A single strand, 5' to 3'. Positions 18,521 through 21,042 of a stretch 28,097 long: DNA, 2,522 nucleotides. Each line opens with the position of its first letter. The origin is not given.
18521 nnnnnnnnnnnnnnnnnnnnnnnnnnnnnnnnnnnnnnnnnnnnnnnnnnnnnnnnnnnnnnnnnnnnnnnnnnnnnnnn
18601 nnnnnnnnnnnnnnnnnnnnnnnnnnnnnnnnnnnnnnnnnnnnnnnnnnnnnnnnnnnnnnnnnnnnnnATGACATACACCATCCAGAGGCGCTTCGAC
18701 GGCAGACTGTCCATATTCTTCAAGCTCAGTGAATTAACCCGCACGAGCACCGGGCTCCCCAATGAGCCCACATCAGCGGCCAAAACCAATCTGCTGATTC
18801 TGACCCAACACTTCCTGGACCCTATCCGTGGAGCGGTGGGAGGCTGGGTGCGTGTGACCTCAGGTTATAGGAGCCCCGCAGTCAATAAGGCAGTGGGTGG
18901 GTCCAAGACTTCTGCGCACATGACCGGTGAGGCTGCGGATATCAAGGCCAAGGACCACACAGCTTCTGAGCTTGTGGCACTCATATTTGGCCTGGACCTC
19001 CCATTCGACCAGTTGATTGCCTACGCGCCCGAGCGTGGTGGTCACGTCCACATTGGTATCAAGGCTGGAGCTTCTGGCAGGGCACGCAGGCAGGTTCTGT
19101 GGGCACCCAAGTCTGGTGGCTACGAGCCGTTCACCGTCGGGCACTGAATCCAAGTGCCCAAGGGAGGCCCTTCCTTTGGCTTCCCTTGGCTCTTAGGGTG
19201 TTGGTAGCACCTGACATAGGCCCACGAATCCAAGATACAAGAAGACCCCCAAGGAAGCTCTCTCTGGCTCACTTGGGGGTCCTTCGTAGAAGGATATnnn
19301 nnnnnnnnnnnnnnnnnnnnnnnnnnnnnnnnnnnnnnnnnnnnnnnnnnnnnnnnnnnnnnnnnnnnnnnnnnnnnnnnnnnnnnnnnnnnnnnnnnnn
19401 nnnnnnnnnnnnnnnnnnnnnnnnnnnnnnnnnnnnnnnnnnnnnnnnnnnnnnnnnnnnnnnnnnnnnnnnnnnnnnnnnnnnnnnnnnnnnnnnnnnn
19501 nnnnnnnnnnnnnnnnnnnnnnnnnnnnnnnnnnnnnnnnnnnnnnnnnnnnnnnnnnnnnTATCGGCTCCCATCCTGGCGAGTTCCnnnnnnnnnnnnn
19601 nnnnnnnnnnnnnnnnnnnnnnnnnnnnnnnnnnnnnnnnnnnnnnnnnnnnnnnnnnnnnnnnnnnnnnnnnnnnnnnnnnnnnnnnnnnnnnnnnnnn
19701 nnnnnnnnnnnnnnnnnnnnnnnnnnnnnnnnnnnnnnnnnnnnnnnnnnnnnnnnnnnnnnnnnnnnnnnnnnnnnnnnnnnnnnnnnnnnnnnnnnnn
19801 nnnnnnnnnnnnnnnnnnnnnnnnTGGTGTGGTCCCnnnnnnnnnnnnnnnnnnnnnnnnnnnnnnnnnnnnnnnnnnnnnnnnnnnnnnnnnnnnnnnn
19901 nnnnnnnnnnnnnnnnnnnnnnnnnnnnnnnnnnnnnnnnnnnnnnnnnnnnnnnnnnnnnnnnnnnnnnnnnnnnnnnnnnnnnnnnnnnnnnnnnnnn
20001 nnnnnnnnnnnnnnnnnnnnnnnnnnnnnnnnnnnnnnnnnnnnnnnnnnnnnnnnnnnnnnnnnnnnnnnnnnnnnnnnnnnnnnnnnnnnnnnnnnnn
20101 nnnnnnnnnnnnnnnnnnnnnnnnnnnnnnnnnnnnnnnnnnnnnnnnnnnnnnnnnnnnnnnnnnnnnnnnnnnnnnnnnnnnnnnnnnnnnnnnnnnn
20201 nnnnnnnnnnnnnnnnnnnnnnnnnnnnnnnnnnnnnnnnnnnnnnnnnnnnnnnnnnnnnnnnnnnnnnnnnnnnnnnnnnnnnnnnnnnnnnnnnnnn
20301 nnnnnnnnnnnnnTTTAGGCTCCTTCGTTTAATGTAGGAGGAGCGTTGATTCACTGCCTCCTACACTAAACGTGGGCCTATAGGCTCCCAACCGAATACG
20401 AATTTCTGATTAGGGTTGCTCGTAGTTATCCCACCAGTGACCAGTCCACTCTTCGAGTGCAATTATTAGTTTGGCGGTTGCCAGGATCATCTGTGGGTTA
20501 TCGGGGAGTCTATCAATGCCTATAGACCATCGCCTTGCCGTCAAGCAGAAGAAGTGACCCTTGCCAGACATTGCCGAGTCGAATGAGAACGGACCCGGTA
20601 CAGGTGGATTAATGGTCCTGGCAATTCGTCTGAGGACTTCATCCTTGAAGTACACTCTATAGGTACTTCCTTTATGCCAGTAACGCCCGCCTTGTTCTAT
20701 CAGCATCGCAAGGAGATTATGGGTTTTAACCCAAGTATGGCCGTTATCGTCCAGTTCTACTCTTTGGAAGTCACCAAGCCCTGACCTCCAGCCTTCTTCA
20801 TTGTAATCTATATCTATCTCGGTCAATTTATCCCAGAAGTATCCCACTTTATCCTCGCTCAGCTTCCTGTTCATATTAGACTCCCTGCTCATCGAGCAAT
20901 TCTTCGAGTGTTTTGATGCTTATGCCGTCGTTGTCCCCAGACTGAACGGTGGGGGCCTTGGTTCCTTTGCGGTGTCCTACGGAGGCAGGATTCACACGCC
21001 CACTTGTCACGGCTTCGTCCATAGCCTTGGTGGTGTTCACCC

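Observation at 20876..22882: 668-aa Cys/His-rich early protein as the only candidate replication function, possibly with its origin inside its own gene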

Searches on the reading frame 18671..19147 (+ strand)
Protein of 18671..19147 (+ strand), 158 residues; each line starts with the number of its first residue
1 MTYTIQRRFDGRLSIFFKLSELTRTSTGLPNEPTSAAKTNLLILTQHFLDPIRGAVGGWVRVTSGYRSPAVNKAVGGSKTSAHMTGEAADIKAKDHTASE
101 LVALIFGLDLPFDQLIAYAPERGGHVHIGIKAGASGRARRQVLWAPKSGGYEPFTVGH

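Call 9: search_protein_families(library=pfam, proteins=[window:18671-19147:+], max_evalue=0.01)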
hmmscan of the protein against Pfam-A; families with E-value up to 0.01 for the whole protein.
window:18671-19147:+ (158 aa): 2 families
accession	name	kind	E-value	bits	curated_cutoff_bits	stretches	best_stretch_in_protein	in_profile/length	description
PF08291.16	Peptidase_M15_3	-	3.1e-16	59.9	23.2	1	19-104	5-87/108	Peptidase M15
PF05951.18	Peptidase_M15_2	-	0.00024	21.3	27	1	59-103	73-122/153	Bacterial protein of unknown function (DUF882)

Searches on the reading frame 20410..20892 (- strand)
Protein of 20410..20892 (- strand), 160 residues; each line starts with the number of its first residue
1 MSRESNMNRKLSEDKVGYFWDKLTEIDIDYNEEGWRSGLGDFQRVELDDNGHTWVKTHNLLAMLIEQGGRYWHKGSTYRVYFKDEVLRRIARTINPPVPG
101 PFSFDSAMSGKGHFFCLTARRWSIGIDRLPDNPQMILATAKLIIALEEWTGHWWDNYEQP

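Call 9: search_protein_families(library=pfam, proteins=[window:20410-20892:-], max_evalue=0.01)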
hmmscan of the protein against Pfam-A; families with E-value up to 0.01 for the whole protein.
window:20410-20892:- (160 aa): 0 families

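Call 20: search_protein_families(library=phrogs, proteins=[window:20410-20892:-], max_evalue=0.01)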
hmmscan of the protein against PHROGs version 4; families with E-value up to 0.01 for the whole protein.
window:20410-20892:- (160 aa): 0 families
